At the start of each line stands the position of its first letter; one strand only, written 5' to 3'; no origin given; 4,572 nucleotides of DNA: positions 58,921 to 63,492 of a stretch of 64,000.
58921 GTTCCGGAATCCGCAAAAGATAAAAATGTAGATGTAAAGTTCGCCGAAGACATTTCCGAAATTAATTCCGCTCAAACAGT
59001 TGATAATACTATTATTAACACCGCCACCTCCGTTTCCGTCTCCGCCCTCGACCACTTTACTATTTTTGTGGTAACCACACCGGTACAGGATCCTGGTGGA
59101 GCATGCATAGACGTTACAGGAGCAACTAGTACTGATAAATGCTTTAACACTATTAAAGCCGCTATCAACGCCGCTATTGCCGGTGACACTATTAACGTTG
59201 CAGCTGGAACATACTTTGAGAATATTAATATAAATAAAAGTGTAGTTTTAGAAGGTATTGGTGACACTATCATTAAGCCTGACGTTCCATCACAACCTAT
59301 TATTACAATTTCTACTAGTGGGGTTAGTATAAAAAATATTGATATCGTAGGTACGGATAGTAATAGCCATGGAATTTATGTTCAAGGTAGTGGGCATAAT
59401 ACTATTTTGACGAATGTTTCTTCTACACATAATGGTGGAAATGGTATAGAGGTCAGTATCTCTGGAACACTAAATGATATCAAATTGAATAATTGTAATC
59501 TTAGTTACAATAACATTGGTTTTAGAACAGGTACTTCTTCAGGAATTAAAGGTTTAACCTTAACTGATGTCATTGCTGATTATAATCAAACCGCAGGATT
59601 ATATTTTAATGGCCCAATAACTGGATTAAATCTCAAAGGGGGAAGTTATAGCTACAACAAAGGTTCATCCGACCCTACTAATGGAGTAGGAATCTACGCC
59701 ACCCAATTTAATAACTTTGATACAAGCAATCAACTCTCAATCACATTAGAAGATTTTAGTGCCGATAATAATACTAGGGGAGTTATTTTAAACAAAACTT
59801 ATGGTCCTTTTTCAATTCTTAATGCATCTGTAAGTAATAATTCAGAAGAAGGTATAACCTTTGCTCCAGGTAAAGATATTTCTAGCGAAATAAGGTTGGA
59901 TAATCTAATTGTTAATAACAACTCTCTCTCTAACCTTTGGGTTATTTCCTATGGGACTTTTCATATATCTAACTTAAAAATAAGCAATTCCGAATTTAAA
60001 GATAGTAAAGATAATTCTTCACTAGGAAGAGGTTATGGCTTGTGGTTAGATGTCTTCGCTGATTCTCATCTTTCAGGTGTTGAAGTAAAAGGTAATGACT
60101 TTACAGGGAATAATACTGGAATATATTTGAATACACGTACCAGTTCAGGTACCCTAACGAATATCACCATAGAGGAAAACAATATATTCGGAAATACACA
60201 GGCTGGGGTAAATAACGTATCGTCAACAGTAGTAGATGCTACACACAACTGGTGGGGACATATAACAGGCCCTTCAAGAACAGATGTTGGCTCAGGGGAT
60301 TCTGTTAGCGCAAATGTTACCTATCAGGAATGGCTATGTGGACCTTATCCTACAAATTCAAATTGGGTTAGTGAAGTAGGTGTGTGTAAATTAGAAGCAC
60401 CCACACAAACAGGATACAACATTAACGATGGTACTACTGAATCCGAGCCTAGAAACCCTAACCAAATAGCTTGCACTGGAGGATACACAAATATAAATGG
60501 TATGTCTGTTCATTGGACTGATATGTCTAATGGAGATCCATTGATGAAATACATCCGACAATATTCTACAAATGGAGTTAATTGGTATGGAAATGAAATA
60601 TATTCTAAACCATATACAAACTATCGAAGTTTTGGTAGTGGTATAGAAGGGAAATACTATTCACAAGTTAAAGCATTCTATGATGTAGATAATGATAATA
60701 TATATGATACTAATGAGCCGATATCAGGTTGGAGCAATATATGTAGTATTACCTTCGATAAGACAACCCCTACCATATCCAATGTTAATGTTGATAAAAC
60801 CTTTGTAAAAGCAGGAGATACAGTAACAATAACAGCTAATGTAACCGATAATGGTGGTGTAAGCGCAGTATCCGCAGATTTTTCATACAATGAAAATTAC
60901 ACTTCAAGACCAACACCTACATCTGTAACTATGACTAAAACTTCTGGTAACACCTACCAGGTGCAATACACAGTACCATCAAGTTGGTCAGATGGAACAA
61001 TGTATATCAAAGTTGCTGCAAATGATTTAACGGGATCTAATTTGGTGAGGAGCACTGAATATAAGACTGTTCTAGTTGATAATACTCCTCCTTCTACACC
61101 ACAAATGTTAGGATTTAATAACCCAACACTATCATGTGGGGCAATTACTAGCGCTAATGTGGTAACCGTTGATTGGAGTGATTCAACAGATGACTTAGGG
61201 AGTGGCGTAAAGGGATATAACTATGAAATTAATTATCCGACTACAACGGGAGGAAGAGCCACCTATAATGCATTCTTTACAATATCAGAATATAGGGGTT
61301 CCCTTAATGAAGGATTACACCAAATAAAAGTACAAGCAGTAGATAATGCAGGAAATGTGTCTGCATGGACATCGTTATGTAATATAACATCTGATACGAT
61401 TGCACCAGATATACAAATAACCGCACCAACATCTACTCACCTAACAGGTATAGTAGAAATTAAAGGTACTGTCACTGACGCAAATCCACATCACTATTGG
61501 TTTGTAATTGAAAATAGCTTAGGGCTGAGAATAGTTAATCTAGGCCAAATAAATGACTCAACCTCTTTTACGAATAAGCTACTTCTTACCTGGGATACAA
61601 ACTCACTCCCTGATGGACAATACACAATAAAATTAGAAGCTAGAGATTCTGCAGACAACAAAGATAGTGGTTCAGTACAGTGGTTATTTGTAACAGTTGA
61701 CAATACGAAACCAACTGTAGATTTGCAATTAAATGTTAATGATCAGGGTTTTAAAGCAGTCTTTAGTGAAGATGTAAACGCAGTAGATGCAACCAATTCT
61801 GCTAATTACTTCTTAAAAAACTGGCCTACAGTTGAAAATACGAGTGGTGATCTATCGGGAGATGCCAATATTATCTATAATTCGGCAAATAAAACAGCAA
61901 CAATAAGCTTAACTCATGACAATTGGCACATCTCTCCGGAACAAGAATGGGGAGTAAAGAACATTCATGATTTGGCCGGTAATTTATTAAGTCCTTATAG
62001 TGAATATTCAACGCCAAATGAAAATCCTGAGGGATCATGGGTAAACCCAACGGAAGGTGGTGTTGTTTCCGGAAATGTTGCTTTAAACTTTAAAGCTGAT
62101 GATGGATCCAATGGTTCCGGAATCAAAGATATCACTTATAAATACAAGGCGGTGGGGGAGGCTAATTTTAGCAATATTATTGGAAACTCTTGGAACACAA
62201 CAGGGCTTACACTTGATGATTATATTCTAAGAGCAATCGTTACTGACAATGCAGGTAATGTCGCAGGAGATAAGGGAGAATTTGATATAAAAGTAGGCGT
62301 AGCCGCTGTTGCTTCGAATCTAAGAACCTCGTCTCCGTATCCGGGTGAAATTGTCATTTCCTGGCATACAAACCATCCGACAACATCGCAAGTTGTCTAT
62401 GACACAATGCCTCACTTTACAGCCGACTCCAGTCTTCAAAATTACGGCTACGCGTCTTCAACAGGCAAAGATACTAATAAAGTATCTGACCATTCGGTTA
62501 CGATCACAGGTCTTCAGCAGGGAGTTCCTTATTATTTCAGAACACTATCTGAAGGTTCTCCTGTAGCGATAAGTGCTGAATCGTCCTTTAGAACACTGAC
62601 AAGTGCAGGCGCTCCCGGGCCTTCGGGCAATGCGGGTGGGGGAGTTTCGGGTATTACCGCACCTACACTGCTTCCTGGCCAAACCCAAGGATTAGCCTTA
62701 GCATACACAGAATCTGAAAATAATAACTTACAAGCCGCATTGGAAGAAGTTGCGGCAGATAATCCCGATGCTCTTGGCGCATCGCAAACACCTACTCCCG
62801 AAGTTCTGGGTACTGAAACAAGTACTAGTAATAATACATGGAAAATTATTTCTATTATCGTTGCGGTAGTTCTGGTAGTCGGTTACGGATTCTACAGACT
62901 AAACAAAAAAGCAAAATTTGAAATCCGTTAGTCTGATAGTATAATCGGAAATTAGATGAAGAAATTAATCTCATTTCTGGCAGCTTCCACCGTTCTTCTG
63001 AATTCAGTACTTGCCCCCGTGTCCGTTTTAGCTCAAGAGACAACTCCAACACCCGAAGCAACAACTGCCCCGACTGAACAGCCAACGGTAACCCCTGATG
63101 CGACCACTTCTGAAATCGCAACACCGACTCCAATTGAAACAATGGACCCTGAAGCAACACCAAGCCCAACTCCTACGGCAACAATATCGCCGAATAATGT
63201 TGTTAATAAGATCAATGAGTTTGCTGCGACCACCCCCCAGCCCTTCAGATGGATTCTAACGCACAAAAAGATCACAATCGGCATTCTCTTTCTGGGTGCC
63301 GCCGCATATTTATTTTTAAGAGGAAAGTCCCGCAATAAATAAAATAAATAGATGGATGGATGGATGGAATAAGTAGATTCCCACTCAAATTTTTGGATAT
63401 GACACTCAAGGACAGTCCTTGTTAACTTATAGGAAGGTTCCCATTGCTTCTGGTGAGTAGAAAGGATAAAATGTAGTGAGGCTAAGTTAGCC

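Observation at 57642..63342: Sortase immediately followed by a 1525-aa beta-helix surface protein and a mini-paralog, both with non-canonical sorting signals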

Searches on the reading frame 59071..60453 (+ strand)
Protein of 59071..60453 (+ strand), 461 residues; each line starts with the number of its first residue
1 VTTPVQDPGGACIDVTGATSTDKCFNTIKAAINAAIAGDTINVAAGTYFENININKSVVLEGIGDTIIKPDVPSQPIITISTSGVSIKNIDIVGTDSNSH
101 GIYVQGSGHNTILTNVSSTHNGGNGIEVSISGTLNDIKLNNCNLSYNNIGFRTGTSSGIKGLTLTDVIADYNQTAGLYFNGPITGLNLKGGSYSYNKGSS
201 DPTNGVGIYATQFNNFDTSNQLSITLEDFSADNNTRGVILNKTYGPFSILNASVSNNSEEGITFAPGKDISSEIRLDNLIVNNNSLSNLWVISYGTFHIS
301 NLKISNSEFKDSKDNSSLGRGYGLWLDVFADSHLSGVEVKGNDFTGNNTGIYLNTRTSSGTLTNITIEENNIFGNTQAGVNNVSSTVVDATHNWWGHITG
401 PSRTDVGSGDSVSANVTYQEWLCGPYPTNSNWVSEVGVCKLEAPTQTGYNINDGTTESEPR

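Call 57: predict_structure(alignment_id=A2)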
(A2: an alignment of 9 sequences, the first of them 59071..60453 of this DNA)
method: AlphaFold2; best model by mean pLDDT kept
length: 461 residues; sequences in the alignment: 9
mean_pLDDT: 46.9   pTM: 0.46
mean pLDDT of the five models: 46.9, 46.7, 46.6, 45.9, 45.0
residues with pLDDT >= 90: 0; 70-90: 38; 50-70: 154; < 50: 269
segments of 3 or more residues with pLDDT < 50: 1-10, 45-175, 179-182, 187-205, 209-223, 225-232, 310-319, 396-461
pLDDT, mean of each block of 10 residues (from residue 1): 33 57 64 63 50 41 31 29 27 28 28 28 38 42 41 44 43 46 45 33 45 36 45 56 58 60 60 61 58 70 64 46 72 73 69 69 70 58 63 46 29 27 29 28 28 27 28
secondary structure, 60 per line:
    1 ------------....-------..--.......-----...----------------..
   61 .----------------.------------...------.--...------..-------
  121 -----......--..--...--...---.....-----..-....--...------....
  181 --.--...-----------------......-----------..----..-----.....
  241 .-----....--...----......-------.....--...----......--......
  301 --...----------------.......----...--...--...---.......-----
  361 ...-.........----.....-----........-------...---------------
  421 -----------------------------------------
elements in order: E13-16 H28-34 E40-42 E59-61 E91-93 E103-105 E126-131 E138-140 E143-145 E149-153 E162-165 E168-170 E177-180 E186-188 E206-211 E236-241 E247-250 E253-255 E260-265 E273-277 E280-282 E287-292 E295-300 E303-305 E322-328 E333-335 E338-340 E343-345 E349-355 E361-363 E365-373 E378-382 E388-395

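Call 58: search_protein_families(library=pfam, alignment_id=A2, max_evalue=0.01)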
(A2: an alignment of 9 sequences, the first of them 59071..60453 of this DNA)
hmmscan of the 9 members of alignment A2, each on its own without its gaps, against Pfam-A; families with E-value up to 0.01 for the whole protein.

A. member 1, window:59071-60453:+ (461 aa): 1 family
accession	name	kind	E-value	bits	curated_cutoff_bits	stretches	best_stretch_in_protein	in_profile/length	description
PF13229.12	Beta_helix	-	1.4e-09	38.2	25.9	2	237-392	2-131/158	Right handed beta helix region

B. families by the number of members that match (of 9 scanned): 4 families
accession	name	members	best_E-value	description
PF13229.12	Beta_helix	8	7.7e-22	Right handed beta helix region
PF05048.19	NosD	6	1.2e-13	Periplasmic copper-binding protein (NosD)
PF07602.17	DUF1565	2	5.2e-09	Protein of unknown function (DUF1565)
PF12708.12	Pect-lyase_RHGA_epim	1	2.2e-05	Rhamnogalacturonase A/epimerase, pectate lyase-like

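Call 59: search_solved_structures(query=A2, max_evalue=0.01)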
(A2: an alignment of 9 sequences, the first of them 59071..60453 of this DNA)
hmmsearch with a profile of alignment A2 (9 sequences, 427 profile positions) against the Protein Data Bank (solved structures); distinct sequences matched with E-value up to 0.01: 4.
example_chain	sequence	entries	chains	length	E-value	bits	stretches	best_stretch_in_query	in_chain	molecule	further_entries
5c1c_A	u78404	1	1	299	0.00034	22.9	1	7-103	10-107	Pectinesterase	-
5c1e_A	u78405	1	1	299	0.0004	22.7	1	7-103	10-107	Pectinesterase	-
2pyg_A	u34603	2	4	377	0.00046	22.5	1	19-305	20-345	Poly(beta-D-mannuronate) C5 epimerase 4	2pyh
3vst_A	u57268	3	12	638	0.00049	22.4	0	149-329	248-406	Xylosidase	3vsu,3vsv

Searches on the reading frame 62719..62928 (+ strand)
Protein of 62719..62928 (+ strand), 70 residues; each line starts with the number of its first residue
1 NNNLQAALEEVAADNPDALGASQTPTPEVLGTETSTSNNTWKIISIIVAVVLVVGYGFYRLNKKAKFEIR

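Call 34: search_protein_families(library=ncbifam, proteins=[window:62719-62928:+], max_evalue=10)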
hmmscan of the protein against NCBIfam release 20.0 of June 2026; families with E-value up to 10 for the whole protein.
seq(70 aa): 2 families
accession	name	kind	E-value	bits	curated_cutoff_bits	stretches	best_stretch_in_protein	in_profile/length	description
NF004373.0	PRK05740.1-3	equivalog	0.023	14.5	154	1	27-60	54-96/150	preprotein translocase subunit SecE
NF005411.0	PRK06975.1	equivalog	0.028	12.7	414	1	15-65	297-351/660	fused uroporphyrinogen-III synthase HemD/membrane protein HemX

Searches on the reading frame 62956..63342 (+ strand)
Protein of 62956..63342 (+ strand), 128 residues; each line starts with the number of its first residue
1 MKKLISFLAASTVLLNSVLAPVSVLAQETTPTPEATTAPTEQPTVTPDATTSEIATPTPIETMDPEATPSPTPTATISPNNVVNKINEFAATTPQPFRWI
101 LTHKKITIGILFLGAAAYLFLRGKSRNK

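Call 3: search_protein_families(library=pfam, proteins=[window:62956-63342:+], max_evalue=0.1)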
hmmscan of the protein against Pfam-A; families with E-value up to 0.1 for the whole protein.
window:62956-63342:+ (128 aa): 0 families

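Call 4: search_protein_families(library=ncbifam, proteins=[window:62956-63342:+], max_evalue=0.1)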
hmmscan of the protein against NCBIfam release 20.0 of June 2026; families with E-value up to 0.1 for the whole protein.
window:62956-63342:+ (128 aa): 3 families
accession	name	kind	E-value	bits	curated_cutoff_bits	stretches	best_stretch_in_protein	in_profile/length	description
NF008084.0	PRK10819.1-5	equivalog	0.0019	18.1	315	1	13-80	39-105/249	TonB system transport protein TonB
NF008327.0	PRK11114.2-1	equivalog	0.025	12.8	1218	1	5-124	34-157/845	cellulose biosynthesis cyclic di-GMP-binding regulatory protein BcsB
NF038029.1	LP_plasma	domain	0.099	13.2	24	0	1-12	1-12/24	lipoprotein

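Call 64: find_homologous_proteins(query=window:62956-63342:+, max_evalue=0.001)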
Query window:62956-63342:+ (128 aa): 1 proteins with E <= 0.001 among 141 candidates.
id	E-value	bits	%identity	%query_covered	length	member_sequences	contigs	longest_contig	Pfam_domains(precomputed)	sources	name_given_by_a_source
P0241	9.1e-73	260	100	100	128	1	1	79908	-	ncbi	-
